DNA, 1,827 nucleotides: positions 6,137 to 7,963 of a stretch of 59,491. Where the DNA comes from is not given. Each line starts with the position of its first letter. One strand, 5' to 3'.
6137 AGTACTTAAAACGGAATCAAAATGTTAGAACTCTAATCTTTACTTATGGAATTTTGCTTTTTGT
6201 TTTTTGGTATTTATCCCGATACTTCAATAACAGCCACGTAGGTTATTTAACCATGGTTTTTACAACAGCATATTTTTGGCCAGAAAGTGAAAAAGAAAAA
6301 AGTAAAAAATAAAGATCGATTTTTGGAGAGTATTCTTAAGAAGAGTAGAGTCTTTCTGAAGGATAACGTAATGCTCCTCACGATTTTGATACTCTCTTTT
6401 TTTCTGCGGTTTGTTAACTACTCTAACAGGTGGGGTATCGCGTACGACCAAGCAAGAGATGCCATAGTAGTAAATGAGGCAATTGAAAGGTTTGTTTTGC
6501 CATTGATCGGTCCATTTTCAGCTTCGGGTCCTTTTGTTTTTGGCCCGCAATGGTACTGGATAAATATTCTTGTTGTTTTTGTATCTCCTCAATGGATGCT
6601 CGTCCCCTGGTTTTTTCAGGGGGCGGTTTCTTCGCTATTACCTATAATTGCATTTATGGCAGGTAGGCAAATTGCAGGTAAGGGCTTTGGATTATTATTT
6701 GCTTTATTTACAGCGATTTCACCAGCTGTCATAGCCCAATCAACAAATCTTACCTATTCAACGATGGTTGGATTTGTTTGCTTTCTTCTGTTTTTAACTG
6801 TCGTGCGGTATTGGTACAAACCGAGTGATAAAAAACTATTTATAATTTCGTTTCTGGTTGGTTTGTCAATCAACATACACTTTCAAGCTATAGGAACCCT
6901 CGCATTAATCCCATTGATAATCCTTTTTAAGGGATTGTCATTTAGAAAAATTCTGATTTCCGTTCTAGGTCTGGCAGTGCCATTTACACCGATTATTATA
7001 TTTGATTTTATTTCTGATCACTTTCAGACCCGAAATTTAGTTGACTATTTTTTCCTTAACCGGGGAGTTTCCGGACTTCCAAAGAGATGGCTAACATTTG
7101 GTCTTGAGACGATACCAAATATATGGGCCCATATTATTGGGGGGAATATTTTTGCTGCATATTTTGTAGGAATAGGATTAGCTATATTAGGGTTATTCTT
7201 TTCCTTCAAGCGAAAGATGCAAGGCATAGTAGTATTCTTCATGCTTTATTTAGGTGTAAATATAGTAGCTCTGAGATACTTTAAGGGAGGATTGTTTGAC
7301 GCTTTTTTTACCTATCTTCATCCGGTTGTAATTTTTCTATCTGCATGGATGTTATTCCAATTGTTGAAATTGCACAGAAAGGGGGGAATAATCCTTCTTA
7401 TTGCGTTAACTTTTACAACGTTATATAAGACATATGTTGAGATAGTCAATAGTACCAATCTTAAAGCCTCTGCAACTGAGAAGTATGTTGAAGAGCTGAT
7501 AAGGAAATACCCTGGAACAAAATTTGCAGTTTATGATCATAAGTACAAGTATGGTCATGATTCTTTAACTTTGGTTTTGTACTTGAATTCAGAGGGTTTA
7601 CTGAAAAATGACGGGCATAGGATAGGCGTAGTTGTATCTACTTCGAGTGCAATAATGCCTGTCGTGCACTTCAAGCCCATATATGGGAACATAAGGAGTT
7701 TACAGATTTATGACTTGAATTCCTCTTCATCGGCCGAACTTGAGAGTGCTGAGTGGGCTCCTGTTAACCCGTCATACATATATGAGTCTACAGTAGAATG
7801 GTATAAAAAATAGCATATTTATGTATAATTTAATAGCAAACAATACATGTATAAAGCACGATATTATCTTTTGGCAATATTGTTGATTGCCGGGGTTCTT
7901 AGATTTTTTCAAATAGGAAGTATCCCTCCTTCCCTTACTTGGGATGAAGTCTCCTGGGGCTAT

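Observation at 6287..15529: Six consecutive polytopic GT-C paralogues in two interleaved subfamilies (order X-A-A-X-X-A)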

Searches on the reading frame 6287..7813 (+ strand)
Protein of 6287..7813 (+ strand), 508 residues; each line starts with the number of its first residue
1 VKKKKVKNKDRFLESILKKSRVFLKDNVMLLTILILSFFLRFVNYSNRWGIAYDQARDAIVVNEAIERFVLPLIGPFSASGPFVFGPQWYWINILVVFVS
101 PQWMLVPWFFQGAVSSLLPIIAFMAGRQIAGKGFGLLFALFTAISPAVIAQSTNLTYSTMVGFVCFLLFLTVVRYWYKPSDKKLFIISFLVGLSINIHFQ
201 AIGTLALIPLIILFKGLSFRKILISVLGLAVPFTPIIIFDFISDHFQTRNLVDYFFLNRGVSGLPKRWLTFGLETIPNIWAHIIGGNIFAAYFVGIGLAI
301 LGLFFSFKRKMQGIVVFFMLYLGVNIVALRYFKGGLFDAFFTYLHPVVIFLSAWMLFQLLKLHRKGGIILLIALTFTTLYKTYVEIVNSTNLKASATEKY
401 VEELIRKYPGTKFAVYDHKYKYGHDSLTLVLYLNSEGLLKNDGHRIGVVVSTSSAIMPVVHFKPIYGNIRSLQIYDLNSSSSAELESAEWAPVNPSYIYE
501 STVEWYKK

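Call 5: search_protein_families(library=pfam, proteins=[window:6287-7813:+], max_evalue=0.01)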
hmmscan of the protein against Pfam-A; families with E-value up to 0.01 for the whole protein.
window:6287-7813:+ (508 aa): 1 family
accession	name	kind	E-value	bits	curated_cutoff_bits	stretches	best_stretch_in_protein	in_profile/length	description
PF11028.14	TMEM260-like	-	0.0023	18.1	24.2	1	122-215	76-173/179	Protein O-mannosyl-transferase TMEM260-like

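Call 18: search_protein_families(library=ncbifam, proteins=[window:6287-7813:+], max_evalue=0.01)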
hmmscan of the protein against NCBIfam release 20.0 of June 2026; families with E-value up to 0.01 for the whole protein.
window:6287-7813:+ (508 aa): 0 families

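Call 24: find_homologous_proteins(query=window:6287-7813:+, max_evalue=0.00001)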
Query window:6287-7813:+ (508 aa): 84 proteins with E <= 0.00001 among 8000 candidates.
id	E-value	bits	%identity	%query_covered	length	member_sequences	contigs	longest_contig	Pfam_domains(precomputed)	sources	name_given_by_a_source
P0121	6.5e-177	608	57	92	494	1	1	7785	-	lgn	-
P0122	1.1e-128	449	58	64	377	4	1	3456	PF13231.13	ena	-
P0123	4.6e-126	440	43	92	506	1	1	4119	-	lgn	-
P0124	1.3e-124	435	44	97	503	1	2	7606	-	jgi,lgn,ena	-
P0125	1.2e-123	432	43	92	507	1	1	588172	-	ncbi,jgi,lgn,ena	-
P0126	6.6e-123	430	44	95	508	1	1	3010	PF13231.13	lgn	-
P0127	8.0e-123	429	43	94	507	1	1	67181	PF13231.13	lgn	-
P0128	1.8e-122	428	43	98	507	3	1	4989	-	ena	-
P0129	3.8e-122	427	41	100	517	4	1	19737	-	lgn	-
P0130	2.6e-120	421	41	99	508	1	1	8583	-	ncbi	-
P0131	1.6e-116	409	40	99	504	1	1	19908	-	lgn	-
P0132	2.1e-114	402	40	95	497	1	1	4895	-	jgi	-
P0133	3.8e-114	401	42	97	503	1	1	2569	-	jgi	-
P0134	2.5e-113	398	44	95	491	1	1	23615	PF13231.13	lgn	-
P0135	1.8e-111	392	40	92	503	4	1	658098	-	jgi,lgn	jgi:hypothetical protein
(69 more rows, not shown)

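Call 38: predict_structure(alignment_id=A4)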
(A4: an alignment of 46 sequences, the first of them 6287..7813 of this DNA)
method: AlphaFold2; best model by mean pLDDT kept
length: 508 residues; sequences in the alignment: 46
mean_pLDDT: 92.0   pTM: 0.90
mean pLDDT of the five models: 92.0, 90.9, 90.4, 89.8, 89.5
residues with pLDDT >= 90: 414; 70-90: 68; 50-70: 25; < 50: 1
segments of 3 or more residues with pLDDT < 50: none
pLDDT, mean of each block of 10 residues (from residue 1): 60 74 84 98 92 93 97 91 92 95 93 96 98 98 97 92 97 98 98 95 97 97 98 97 94 79 78 94 94 95 96 97 95 83 97 98 96 97 94 92 96 96 94 96 94 60 81 91 93 97 91
secondary structure, 60 per line:
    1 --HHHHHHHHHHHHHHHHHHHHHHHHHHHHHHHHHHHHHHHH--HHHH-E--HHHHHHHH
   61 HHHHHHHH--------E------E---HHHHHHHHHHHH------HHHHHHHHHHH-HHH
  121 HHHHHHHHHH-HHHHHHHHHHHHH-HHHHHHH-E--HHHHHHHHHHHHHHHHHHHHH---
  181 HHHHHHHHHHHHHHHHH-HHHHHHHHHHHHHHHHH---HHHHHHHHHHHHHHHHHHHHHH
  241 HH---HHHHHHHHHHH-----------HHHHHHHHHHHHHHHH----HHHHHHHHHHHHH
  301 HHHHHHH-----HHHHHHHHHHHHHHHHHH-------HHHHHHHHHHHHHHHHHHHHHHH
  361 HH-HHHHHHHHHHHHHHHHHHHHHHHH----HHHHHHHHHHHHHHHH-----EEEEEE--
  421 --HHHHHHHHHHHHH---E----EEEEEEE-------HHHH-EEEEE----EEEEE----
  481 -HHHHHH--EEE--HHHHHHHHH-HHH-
elements in order: H3-42 H45-48 H53-68 H88-99 H106-116 H118-130 H132-144 H146-152 H157-177 H181-197 H199-215 H219-242 H246-256 H268-283 H288-307 H313-330 H338-362 H364-387 H392-407 E413-418 H423-435 E444-450 H458-461 E463-467 E472-476 H482-487 E490-492 H495-503

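Call 41: fold_search(model_id=the predicted structure, library=pdb)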
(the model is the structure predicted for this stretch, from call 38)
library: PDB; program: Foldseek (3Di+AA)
matches with E <= 10: 494; with E <= 0.001: 28
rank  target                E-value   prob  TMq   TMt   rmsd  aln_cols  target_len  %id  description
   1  3rce_A                6.6e-08  1.00  0.50  0.39   9.3       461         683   14  Bacterial oligosaccharyltransferase PglB (released 2011-06-15)
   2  3wak                  4.1e-07  1.00  0.52  0.33  10.3       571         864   14  Crystal structure of the Archaeoglobus fulgidus oligosaccharyltransferase (O29867_ARCFU) in the apo form (released 2013-10-30)
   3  3waj                  4.8e-07  1.00  0.50  0.34  12.8       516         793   15  Crystal structure of the Archaeoglobus fulgidus oligosaccharyltransferase (O29867_ARCFU) complex with Zn and sulfate (released 2013-10-30)
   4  6gxc_A                9.2e-07  1.00  0.51  0.38   8.9       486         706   13  Bacterial oligosaccharyltransferase PglB in complex with an inhibitory peptide and a reactive lipid-linked oligosaccha (released 2018-11-14)
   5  5ezm                  1.1e-06  1.00  0.64  0.61   6.4       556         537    9  Crystal Structure of ArnT from Cupriavidus metallidurans in the apo state (released 2016-02-17)
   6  7e9s_A                1.3e-06  1.00  0.53  0.33  14.3       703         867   12  Archaeal oligosaccharyltransferase AglB from Archaeoglobus fulgidus in complex with an inhibitory peptide and a dolich (released 2021-09-08)
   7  5ogl_A                1.8e-06  1.00  0.51  0.38   8.6       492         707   13  Structure of bacterial oligosaccharyltransferase PglB in complex with an acceptor peptide and an lipid-linked oligosac (released 2017-10-25)
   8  5gmy_A                3.2e-06  1.00  0.51  0.32  10.5       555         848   15  Crystal structure of the Archaeoglobus fulgidus oligosaccharyltransferase (O29867_ARCFU) tethered with an acceptor pep (released 2017-02-01)
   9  7oci_F                5.0e-06  1.00  0.54  0.45  10.9       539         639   13  Cryo-EM structure of yeast Ost6p containing oligosaccharyltransferase complex (released 2022-02-16)
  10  9i5k_A                5.5e-06  1.00  0.53  0.54   8.3       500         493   11  Structure of the Chaetomium thermophilum Pmt4 homodimer (C2 symmetry) (released 2025-12-24)
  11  5f15                  1.2e-05  1.00  0.64  0.60   6.5       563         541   10  Crystal Structure of ArnT from Cupriavidus metallidurans bound to Undecaprenyl phosphate (released 2016-02-17)
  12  8pn9_A                1.5e-05  1.00  0.52  0.42  11.4       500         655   15  Structure of human oligosaccharyltransferase OST-A complex bound to NGI-1 (released 2024-05-08)
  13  8b6l_I                1.8e-05  1.00  0.47  0.36  17.1       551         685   14  Subtomogram average of the human Sec61-TRAP-OSTA-translocon (released 2022-12-07)
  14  8agb_A                2.2e-05  1.00  0.55  0.45  11.0       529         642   13  Structure of yeast oligosaccharylransferase complex with lipid-linked oligosaccharide bound (released 2022-12-07)
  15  8agc_A                2.7e-05  1.00  0.54  0.41  11.9       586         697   13  Structure of yeast oligosaccharylransferase complex with lipid-linked oligosaccharide and non-acceptor peptide bound (released 2022-12-07)
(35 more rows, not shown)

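Call 44: search_solved_structures(query=A4, max_evalue=10, show_alignments=3)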
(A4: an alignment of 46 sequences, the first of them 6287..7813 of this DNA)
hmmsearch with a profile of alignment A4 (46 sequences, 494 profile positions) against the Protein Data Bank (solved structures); distinct sequences matched with E-value up to 10: 3.
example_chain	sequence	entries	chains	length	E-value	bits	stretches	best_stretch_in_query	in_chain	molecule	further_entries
7vsi_B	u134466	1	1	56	0.17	13.8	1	122-161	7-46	PDZK1-interacting protein 1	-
7yni_B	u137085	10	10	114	0.97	11.3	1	122-161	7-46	PDZK1-interacting protein 1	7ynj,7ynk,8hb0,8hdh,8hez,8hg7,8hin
6r8f_B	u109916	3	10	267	0.99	11.3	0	209-249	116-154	BRISC complex subunit Abraxas 2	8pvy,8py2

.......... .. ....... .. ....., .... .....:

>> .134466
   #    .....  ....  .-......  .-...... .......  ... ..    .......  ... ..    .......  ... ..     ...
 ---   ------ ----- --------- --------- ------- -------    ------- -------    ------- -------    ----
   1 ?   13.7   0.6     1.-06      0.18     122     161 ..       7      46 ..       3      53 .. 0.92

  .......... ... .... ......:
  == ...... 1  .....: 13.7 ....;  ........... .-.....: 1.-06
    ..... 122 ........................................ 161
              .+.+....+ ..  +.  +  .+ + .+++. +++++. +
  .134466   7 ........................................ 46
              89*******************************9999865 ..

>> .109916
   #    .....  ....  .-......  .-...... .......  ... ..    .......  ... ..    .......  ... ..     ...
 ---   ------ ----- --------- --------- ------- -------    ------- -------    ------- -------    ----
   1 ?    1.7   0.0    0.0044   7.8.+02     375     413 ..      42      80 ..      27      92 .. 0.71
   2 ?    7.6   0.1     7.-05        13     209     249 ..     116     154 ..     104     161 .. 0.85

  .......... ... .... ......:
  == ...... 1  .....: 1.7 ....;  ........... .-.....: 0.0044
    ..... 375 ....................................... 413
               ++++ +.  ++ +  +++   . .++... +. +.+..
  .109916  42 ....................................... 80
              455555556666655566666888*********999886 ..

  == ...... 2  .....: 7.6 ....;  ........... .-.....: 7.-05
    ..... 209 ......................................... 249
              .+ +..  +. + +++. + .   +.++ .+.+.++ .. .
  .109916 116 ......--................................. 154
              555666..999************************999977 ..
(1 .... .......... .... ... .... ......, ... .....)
